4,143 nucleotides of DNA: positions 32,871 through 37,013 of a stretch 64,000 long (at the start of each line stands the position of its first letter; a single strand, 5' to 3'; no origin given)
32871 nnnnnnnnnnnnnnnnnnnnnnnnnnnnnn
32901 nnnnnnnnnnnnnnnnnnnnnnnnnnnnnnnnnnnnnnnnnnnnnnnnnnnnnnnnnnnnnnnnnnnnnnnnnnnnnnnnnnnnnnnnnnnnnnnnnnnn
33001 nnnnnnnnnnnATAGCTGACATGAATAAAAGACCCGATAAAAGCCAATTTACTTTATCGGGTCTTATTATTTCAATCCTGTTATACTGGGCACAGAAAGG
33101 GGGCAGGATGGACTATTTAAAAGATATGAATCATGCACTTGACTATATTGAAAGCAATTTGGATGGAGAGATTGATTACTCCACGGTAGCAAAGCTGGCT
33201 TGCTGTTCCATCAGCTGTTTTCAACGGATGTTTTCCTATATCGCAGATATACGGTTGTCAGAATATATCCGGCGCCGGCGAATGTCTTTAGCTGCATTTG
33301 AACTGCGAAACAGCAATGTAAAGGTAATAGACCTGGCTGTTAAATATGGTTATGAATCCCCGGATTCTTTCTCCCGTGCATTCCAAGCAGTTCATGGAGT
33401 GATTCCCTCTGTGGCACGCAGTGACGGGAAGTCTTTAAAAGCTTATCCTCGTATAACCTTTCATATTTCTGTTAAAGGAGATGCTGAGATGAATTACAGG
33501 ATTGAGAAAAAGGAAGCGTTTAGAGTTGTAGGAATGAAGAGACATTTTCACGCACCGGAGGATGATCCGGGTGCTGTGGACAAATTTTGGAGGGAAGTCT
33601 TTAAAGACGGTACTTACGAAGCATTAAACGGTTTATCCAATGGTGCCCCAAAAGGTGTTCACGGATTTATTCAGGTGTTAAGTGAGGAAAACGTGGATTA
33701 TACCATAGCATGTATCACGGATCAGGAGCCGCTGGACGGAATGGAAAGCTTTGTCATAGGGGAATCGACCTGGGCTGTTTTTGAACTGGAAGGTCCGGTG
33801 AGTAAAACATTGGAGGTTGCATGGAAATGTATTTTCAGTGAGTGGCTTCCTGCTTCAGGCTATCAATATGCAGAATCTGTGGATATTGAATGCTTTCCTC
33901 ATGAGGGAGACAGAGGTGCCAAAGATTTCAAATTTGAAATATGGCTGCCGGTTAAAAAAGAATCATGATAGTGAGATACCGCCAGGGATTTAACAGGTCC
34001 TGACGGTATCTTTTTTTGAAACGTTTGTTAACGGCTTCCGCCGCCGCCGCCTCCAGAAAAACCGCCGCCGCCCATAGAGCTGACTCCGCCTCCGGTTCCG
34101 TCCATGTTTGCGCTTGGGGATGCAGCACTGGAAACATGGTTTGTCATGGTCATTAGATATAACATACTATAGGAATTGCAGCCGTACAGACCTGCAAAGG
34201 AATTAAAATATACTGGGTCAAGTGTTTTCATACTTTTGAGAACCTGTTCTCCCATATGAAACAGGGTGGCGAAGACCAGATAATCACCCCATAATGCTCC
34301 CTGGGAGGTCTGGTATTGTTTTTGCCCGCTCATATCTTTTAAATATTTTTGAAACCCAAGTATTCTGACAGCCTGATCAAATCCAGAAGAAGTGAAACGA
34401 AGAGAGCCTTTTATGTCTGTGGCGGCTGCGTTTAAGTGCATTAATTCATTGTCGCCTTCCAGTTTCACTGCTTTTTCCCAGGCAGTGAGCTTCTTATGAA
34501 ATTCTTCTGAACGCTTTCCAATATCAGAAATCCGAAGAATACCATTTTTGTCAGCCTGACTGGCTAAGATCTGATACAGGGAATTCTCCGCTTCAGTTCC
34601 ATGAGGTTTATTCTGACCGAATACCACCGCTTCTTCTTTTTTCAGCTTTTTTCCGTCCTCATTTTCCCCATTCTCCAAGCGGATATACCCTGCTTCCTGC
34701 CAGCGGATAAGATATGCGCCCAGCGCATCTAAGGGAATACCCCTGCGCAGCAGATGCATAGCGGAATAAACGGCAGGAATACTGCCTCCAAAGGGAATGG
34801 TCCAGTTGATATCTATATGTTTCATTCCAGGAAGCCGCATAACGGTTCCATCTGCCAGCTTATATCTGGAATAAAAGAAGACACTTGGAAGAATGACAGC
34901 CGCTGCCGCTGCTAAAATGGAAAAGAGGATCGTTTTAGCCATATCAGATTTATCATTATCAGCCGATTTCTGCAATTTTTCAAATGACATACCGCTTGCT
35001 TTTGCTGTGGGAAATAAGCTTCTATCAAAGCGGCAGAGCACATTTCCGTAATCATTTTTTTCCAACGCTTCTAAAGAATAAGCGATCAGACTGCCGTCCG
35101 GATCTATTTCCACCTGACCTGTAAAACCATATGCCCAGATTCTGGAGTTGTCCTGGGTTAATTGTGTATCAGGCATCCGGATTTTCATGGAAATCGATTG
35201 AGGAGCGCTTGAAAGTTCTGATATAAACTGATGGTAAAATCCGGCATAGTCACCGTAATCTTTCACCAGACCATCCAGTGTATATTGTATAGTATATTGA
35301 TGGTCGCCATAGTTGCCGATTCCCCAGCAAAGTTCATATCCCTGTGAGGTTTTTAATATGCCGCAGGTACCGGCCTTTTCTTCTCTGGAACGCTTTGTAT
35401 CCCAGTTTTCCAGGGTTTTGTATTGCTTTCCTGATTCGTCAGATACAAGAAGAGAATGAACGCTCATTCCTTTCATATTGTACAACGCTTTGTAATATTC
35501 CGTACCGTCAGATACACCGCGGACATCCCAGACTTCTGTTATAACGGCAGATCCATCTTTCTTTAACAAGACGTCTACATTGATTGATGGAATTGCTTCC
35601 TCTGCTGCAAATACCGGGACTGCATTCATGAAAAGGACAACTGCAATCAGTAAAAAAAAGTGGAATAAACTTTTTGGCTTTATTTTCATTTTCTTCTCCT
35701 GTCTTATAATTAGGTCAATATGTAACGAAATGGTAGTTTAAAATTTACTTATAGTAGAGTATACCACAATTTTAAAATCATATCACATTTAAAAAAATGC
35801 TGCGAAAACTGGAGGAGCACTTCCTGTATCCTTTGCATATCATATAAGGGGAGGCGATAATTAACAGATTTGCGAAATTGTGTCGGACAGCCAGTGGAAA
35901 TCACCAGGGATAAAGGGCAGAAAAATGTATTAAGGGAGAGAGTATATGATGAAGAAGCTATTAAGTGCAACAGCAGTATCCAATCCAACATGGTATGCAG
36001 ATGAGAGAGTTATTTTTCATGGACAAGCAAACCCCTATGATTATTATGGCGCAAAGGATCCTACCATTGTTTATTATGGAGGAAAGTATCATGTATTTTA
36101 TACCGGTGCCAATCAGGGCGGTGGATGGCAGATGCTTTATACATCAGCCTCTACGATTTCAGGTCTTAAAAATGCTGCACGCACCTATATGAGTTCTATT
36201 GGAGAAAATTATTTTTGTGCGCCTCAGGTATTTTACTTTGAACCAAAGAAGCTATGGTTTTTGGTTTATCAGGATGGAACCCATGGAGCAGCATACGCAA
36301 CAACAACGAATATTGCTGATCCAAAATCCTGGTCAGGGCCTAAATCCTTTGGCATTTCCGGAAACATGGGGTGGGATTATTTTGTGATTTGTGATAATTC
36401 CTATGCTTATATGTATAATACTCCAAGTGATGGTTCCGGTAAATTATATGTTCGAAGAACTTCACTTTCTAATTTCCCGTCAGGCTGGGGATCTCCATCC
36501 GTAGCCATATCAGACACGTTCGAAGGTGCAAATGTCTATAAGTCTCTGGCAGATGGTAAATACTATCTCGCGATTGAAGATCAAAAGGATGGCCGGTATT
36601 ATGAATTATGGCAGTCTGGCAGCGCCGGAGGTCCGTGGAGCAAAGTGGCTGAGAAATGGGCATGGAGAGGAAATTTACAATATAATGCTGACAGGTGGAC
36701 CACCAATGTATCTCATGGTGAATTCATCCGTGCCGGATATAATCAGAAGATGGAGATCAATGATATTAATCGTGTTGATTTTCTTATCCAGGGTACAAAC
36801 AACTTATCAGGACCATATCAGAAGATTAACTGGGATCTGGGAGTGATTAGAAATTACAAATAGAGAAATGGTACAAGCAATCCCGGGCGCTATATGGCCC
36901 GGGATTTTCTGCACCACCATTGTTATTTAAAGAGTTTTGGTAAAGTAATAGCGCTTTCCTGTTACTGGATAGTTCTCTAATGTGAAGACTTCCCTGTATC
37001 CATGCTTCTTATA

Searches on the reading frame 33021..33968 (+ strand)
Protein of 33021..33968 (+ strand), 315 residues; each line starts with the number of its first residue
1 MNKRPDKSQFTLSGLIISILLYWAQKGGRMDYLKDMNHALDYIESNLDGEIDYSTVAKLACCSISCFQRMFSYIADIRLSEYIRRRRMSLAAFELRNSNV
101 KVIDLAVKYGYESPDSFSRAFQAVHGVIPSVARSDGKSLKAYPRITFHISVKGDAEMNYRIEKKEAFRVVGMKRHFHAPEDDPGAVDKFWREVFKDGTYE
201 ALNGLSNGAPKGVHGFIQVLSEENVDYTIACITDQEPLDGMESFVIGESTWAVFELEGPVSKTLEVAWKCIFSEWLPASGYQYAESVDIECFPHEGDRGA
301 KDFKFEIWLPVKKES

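Call 44: search_protein_families(library=pfam, max_evalue=0.00001, proteins=[window:33021-33968:+])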
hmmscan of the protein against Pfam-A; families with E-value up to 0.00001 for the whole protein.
window:33021-33968:+ (315 aa): 3 families
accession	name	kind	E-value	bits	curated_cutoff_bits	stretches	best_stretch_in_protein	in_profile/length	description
PF14526.11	Cass2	-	1.6e-24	87.2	27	1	160-311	1-150/150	Integron-associated effector binding protein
PF06445.20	GyrI-like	-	3.8e-20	73.1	26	1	157-312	1-155/155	GyrI-like small molecule binding domain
PF12833.13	HTH_18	-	1.3e-13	51.5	33.6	1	57-133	2-78/80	Helix-turn-helix domain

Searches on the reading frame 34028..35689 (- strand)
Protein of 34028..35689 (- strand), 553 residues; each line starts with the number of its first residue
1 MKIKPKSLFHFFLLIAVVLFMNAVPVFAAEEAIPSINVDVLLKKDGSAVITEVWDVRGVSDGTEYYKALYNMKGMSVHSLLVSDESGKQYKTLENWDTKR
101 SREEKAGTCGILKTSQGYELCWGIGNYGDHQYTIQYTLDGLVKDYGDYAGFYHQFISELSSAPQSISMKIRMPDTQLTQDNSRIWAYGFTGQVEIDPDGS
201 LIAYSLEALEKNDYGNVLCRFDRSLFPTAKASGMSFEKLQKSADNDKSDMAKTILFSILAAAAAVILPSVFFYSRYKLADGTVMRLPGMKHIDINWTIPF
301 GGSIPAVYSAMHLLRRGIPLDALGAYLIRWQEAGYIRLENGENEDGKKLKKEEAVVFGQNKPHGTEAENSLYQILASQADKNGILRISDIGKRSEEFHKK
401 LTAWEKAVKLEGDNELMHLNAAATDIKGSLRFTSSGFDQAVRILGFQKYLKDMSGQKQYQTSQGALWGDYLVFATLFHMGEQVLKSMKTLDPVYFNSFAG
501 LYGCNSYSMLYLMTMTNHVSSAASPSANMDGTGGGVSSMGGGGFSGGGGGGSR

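Call 44: search_protein_families(library=pfam, max_evalue=0.00001, proteins=[window:34028-35689:-])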
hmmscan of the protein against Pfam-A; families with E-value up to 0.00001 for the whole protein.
window:34028-35689:- (553 aa): 2 families
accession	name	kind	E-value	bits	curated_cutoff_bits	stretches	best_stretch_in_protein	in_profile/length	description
PF20990.2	DUF2207_C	-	3.3e-16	60.2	33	1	431-487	191-247/247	Predicted membrane protein (DUF2207) C-terminal domain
PF09972.14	DUF2207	-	1.5e-14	55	24.4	1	33-214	2-165/172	Predicted membrane protein (DUF2207) N-terminal domain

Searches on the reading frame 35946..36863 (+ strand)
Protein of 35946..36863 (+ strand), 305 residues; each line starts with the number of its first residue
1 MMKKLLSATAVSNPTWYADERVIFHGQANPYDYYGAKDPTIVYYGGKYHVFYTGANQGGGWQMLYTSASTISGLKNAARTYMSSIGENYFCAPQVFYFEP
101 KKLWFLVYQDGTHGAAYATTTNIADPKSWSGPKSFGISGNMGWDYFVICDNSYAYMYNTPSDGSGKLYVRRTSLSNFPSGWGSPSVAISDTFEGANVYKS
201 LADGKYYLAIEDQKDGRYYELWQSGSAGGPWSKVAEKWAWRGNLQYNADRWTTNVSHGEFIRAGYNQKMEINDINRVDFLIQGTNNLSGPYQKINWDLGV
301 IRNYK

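Call 44: search_protein_families(library=pfam, max_evalue=0.00001, proteins=[window:35946-36863:+])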
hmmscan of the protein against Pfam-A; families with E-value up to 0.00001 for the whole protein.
window:35946-36863:+ (305 aa): 1 family
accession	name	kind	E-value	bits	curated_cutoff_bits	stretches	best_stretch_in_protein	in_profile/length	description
PF03664.19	Glyco_hydro_62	-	1.1e-24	87.7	22.1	1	35-275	24-272/272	Glycosyl hydrolase family 62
